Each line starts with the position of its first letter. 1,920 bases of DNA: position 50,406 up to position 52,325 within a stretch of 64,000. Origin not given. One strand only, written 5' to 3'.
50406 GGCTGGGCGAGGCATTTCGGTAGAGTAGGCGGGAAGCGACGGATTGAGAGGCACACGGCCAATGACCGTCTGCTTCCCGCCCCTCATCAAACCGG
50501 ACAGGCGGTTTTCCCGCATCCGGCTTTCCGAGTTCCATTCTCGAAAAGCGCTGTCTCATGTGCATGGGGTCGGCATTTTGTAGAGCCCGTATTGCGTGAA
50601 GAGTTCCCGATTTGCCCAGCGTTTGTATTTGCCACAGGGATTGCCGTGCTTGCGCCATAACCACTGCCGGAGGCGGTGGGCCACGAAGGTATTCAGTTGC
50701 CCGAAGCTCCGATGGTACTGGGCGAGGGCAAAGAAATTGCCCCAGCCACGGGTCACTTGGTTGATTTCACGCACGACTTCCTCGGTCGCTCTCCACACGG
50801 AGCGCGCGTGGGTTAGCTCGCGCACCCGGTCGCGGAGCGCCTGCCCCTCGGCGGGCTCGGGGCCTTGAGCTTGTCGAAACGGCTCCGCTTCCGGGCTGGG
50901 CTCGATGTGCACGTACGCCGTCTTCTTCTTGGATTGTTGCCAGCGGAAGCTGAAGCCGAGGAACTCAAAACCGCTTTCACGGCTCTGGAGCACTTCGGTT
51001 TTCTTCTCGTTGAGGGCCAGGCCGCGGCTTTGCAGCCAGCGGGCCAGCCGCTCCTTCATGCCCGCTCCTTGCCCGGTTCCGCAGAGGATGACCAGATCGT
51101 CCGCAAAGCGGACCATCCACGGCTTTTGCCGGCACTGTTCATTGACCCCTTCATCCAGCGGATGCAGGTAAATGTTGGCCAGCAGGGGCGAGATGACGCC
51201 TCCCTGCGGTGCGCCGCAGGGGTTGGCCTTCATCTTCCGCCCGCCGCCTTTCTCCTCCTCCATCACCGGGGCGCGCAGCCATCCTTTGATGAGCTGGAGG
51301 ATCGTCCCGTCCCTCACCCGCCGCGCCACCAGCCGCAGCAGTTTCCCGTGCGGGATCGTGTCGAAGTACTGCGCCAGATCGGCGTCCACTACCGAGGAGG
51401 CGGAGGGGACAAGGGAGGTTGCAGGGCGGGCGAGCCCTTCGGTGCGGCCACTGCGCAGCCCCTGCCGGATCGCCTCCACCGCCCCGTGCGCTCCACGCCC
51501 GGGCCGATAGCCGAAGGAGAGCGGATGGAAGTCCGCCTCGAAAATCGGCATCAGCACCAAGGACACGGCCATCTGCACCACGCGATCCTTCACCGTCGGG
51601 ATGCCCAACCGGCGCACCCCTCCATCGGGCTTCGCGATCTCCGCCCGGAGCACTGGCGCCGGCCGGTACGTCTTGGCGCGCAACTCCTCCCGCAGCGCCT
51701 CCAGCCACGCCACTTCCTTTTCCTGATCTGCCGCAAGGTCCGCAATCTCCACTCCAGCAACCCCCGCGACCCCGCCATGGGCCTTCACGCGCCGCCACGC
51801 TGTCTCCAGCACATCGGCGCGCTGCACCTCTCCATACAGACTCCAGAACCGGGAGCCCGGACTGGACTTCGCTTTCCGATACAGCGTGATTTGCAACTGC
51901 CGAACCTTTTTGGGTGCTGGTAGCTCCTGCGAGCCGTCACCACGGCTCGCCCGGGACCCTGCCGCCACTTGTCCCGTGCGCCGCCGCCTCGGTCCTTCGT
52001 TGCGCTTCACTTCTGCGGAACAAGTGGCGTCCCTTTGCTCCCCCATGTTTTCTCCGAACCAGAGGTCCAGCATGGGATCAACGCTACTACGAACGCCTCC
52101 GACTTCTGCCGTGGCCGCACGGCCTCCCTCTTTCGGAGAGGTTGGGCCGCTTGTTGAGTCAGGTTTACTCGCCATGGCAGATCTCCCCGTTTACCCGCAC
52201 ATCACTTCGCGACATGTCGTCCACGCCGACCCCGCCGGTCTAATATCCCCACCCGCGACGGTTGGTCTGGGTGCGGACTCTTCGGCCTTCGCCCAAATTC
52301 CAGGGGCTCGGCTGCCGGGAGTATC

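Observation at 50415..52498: Complete group II intron inserted precisely inside one unit of the repeat array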

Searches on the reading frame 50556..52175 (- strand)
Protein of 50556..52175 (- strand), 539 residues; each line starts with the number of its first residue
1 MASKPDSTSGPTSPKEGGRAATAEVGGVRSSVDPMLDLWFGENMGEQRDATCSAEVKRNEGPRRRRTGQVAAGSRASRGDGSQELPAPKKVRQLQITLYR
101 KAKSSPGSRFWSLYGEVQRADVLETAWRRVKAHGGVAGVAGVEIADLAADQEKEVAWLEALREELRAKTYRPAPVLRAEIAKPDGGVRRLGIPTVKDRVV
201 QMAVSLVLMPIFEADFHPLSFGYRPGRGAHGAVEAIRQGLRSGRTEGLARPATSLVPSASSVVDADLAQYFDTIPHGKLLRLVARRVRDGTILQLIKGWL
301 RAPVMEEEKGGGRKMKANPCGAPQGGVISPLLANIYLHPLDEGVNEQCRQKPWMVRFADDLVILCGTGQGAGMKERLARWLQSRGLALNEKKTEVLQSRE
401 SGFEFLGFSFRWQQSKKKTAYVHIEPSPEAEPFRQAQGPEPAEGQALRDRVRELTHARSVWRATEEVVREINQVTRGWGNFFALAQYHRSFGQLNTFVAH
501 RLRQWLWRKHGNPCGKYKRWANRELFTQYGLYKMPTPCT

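Call 5: search_protein_families(library=pfam, proteins=[window:50556-52175:-], max_evalue=0.01)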
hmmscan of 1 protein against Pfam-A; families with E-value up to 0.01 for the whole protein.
window:50556-52175:- (539 aa): 2 families
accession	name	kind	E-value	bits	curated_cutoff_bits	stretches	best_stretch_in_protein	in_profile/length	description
PF00078.32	RVT_1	-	5.2e-30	105.1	29.6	1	180-409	1-204/205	Reverse transcriptase (RNA-dependent DNA polymerase)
PF08388.16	GIIM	-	3e-15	56.4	23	1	445-521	2-75/80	Group II intron, maturase-specific domain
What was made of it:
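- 50556..52175 (-): Intron-encoded protein: 539 aa, RT motifs 0-7 (FADD), X/maturase domain, no D/En domain. Pfam RVT_1 covers residues 180-409 and GIIM covers 445-521 (call 5).
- On Group II intron (retroelement): RVT_1 E 5e-30 and GIIM E 3e-15 (call 5).
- On En-minus lineages (C, D, E, F, g1-g4, unclassified): GIIM ends at residue 521 of 539 (call 5).
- Checked: The 539-aa ORF at 50556-52175(-) carries RVT_1 (E 5e-30) and GIIM (E 3e-15) (call 5).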

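Call 9: find_homologous_proteins(query=window:50556-52175:-, max_evalue=1e-20)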
Query window:50556-52175:- (539 aa): 7994 proteins with E <= 1e-20 among 8000 candidates; the best 120 are listed.
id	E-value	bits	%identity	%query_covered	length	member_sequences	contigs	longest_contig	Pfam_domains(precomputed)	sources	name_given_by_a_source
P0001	0.0e+0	1133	100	92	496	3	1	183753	PF00078.33,PF08388.17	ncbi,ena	-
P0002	1.0e-280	950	83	100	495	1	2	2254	PF00078.33,PF08388.17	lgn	-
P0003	5.6e-275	931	81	100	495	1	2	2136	PF00078.33,PF08388.17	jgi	jgi:RNA-directed DNA polymerase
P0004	8.4e-262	888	79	100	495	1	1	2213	PF00078.33,PF08388.17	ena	-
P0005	1.8e-257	873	78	100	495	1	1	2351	PF00078.33,PF08388.17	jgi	jgi:RNA-directed DNA polymerase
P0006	2.6e-256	869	87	83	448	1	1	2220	PF00078.33,PF08388.17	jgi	jgi:group II intron reverse transcriptase/maturase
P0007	6.6e-251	852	81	94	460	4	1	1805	PF00078.33,PF08388.17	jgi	-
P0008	3.9e-250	849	80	94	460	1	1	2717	PF00078.33,PF08388.17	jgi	jgi:group II intron reverse transcriptase/maturase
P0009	1.8e-244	830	85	83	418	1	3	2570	PF00078.33,PF08388.17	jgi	jgi:group II intron reverse transcriptase/maturase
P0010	7.8e-232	789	72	99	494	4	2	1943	PF00078.33,PF08388.17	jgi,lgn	jgi:RNA-directed DNA polymerase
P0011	7.8e-228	776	70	99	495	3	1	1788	PF00078.33,PF08388.17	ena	-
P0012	3.3e-226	770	70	99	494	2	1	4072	PF00078.33,PF08388.17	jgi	jgi:RNA-directed DNA polymerase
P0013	8.7e-226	769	70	99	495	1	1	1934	PF00078.33,PF08388.17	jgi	jgi:RNA-directed DNA polymerase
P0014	3.8e-225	767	71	99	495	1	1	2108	PF00078.33,PF08388.17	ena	-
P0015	8.1e-225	766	71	98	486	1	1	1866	PF00078.33,PF08388.17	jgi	jgi:RNA-directed DNA polymerase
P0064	3.1e-213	727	89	68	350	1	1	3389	PF00078.33,PF08388.17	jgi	jgi:RNA-directed DNA polymerase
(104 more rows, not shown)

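Call 10: find_related_loci(query=window:50556-52175:-, collection=genome_contigs, flank=4000)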
Query window:50556-52175:- (539 aa) in genome_contigs; peptide patterns used: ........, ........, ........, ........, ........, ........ (x = any residue, [..] = any of these).
86 stretches matched a pattern; 57 encode a relative of the query (tblastn E <= 1e-3); 54 distinct loci.
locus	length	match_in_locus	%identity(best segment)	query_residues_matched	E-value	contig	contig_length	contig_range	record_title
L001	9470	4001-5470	70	1-535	0e+0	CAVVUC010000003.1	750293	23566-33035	MAG: uncultured Verrucomicrobiae bacterium isolate MFD02979.bin.2.162 genome assembly, contig: contig_33164, whole genom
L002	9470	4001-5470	70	1-535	0e+0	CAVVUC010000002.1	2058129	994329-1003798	MAG: uncultured Verrucomicrobiae bacterium isolate MFD02979.bin.2.162 genome assembly, contig: contig_30773, whole genom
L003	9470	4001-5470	70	1-535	0e+0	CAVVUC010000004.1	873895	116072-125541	MAG: uncultured Verrucomicrobiae bacterium isolate MFD02979.bin.2.162 genome assembly, contig: contig_33165, whole genom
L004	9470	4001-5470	70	1-535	0e+0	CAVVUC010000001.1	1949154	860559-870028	MAG: uncultured Verrucomicrobiae bacterium isolate MFD02979.bin.2.162 genome assembly, contig: contig_11235, whole genom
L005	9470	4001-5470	70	1-535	0e+0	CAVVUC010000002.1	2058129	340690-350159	MAG: uncultured Verrucomicrobiae bacterium isolate MFD02979.bin.2.162 genome assembly, contig: contig_30773, whole genom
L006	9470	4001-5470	70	1-535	0e+0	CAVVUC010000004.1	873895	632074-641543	MAG: uncultured Verrucomicrobiae bacterium isolate MFD02979.bin.2.162 genome assembly, contig: contig_33165, whole genom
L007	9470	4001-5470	70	1-535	0e+0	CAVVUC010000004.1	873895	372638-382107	MAG: uncultured Verrucomicrobiae bacterium isolate MFD02979.bin.2.162 genome assembly, contig: contig_33165, whole genom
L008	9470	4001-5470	70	1-535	0e+0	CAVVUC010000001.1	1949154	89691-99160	MAG: uncultured Verrucomicrobiae bacterium isolate MFD02979.bin.2.162 genome assembly, contig: contig_11235, whole genom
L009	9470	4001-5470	70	1-535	0e+0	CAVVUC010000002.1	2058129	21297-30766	MAG: uncultured Verrucomicrobiae bacterium isolate MFD02979.bin.2.162 genome assembly, contig: contig_30773, whole genom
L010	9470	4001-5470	70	1-535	0e+0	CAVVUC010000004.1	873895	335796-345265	MAG: uncultured Verrucomicrobiae bacterium isolate MFD02979.bin.2.162 genome assembly, contig: contig_33165, whole genom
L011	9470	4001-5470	70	1-535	0e+0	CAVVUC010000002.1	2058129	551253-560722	MAG: uncultured Verrucomicrobiae bacterium isolate MFD02979.bin.2.162 genome assembly, contig: contig_30773, whole genom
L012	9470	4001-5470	70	1-535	0e+0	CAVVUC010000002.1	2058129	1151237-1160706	MAG: uncultured Verrucomicrobiae bacterium isolate MFD02979.bin.2.162 genome assembly, contig: contig_30773, whole genom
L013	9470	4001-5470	70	1-535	0e+0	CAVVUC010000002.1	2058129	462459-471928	MAG: uncultured Verrucomicrobiae bacterium isolate MFD02979.bin.2.162 genome assembly, contig: contig_30773, whole genom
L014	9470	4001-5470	70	1-535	0e+0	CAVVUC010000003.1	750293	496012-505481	MAG: uncultured Verrucomicrobiae bacterium isolate MFD02979.bin.2.162 genome assembly, contig: contig_33164, whole genom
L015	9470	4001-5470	70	1-535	0e+0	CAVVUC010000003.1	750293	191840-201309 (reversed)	MAG: uncultured Verrucomicrobiae bacterium isolate MFD02979.bin.2.162 genome assembly, contig: contig_33164, whole genom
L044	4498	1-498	70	357-535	2e-76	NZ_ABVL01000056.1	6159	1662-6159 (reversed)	Chthoniobacter flavus Ellin428 ctg23, whole genome shotgun sequence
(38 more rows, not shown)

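Call 15: search_solved_structures(query=window:50556-52175:-, max_evalue=0.00001)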
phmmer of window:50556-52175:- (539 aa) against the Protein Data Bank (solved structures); distinct sequences matched with E-value up to 0.00001: 12.
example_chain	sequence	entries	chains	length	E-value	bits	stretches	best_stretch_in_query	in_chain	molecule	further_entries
7uim_D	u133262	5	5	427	2.3e-54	188.1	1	115-518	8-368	Group II intron reverse transcriptase/maturase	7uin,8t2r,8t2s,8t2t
6ar1_A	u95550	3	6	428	3.9e-50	174.1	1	118-507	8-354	GsI-IIC RT | Trt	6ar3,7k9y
5hhj_A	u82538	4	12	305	2.8e-48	168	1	112-417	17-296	Retron-type reverse transcriptase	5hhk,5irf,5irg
5hhl_A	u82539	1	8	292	1e-47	166.1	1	115-413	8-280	Retron-type reverse transcriptase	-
6me0_C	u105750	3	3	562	1.4e-32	116.2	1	151-530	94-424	Maturase reverse transcriptase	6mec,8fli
5g2x_C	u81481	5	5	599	3e-28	101.9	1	107-344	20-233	GROUP II INTRON-ENCODED PROTEIN LTRA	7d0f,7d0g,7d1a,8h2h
7kft_D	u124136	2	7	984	3.6e-18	68.6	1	152-413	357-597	Cas6-RT-Cas1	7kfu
8ub7_A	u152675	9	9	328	9.1e-13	50.8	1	152-409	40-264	Reverse transcriptase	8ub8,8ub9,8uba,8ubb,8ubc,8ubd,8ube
9ioa_A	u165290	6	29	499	2.4e-07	32.9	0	161-244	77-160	RNA-dependent DNA polymerase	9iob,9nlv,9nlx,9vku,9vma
8bgj_A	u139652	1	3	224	7.1e-07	31.3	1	264-411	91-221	RNA-directed DNA polymerase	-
9d5x_A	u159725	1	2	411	9.1e-06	27.7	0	181-504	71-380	Group II intron-like 4 reverse transcriptase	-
9d4s_A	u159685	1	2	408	9.4e-06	27.6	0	181-504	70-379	Group II intron-like 4 reverse transcriptase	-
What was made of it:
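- The IEP is closest to IIC RTs among solved structures: 188 and 174 bits, against 116 for a IIB RT (call 15).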

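Call 20: find_encoding_contigs(protein=P0001, flank=10000, max_places=3)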
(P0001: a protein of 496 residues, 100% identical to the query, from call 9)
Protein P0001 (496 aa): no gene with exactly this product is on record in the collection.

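Call 21: find_encoding_contigs(protein=P0002, flank=3000, max_places=4)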
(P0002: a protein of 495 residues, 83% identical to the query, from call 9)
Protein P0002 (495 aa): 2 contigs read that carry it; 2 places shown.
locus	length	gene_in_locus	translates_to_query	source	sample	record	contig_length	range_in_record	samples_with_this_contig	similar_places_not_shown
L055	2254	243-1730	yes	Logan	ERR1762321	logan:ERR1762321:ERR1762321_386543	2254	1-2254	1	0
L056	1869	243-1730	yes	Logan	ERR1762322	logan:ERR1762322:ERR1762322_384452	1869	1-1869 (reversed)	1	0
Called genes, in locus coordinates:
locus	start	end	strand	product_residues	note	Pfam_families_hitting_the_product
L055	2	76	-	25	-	?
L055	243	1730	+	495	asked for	PF00078:RVT_1, PF08388:GIIM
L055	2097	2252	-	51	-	?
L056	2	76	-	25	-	?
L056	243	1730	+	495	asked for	PF00078:RVT_1, PF08388:GIIM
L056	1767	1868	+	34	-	?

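Call 22: find_encoding_contigs(protein=P0006, flank=3000, max_places=4)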
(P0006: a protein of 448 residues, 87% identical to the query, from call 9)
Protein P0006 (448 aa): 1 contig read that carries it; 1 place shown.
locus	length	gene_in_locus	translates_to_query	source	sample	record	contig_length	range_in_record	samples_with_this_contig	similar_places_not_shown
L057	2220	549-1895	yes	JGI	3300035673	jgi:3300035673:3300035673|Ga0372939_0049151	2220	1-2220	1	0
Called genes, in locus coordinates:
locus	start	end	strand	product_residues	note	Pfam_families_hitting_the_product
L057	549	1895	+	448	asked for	PF00078:RVT_1, PF08388:GIIM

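Call 27: find_encoding_contigs(protein=P0064, flank=3000, max_places=3)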
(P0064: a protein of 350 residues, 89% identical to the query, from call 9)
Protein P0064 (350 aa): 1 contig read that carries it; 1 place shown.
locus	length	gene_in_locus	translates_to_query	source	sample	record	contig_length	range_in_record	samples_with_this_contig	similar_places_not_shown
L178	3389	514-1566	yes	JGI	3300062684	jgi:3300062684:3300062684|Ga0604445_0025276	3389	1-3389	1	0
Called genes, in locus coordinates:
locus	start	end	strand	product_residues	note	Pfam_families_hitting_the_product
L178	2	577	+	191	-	?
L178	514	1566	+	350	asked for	PF00078:RVT_1, PF08388:GIIM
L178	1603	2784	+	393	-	PF13379:NMT1_2, PF09084:NMT1, PF12974:Phosphonate-bd (weak)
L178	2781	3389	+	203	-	?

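Call 28: find_encoding_contigs(protein=P0008, flank=3000, max_places=3)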
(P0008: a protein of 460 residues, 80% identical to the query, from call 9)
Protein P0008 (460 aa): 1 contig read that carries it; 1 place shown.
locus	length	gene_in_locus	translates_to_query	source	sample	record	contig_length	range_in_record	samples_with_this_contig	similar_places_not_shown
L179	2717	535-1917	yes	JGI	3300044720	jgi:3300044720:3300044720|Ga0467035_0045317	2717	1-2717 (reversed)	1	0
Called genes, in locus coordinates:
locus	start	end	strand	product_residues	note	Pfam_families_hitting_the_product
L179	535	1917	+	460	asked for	PF00078:RVT_1, PF08388:GIIM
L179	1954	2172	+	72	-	-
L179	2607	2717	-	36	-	?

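Call 29: find_encoding_contigs(protein=P0009, flank=3000, max_places=3)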
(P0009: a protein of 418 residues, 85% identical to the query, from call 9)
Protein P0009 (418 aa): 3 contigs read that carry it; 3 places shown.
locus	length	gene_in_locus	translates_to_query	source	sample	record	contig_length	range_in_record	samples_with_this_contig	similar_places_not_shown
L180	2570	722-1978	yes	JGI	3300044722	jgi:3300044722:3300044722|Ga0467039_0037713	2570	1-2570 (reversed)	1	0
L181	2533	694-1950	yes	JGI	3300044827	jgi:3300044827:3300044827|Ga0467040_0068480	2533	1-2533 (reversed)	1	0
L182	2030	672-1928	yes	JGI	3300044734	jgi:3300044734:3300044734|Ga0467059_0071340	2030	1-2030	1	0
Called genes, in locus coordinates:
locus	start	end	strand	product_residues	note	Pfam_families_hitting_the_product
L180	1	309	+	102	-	?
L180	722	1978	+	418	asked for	PF00078:RVT_1, PF08388:GIIM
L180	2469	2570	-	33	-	?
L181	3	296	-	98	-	?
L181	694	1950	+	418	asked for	PF00078:RVT_1, PF08388:GIIM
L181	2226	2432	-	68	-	-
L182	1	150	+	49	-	?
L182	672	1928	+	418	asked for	PF00078:RVT_1, PF08388:GIIM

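Call 30: find_encoding_contigs(protein=P0005, flank=3000, max_places=3)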
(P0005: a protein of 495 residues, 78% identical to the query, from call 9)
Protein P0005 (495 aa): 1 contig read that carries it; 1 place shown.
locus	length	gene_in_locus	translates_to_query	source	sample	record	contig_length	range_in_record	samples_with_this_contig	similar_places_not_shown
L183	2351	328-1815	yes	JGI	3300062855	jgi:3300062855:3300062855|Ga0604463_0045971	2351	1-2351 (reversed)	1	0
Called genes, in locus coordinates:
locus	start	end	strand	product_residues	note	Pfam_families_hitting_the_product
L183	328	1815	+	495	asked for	PF00078:RVT_1, PF08388:GIIM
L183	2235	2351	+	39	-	?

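Call 46: list_cluster_members(proteins=[P0001])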
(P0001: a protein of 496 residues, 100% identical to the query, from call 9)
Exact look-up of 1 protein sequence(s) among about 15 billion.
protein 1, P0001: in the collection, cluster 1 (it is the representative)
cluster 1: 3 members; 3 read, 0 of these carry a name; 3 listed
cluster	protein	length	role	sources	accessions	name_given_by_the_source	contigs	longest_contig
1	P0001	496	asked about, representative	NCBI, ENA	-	-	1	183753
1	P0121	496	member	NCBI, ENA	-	-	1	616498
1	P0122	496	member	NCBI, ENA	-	-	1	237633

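Call 47: find_encoding_contigs(protein=P0121, flank=6000, max_places=3)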
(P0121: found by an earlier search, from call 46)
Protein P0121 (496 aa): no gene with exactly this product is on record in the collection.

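Call 48: find_encoding_contigs(protein=P0122, flank=6000, max_places=3)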
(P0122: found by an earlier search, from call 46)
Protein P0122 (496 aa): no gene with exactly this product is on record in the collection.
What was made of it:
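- The two sibling copies could not be retrieved (calls 20, 47, 48).
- Tried and rejected: They are not on record (calls 20, 47, 48).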
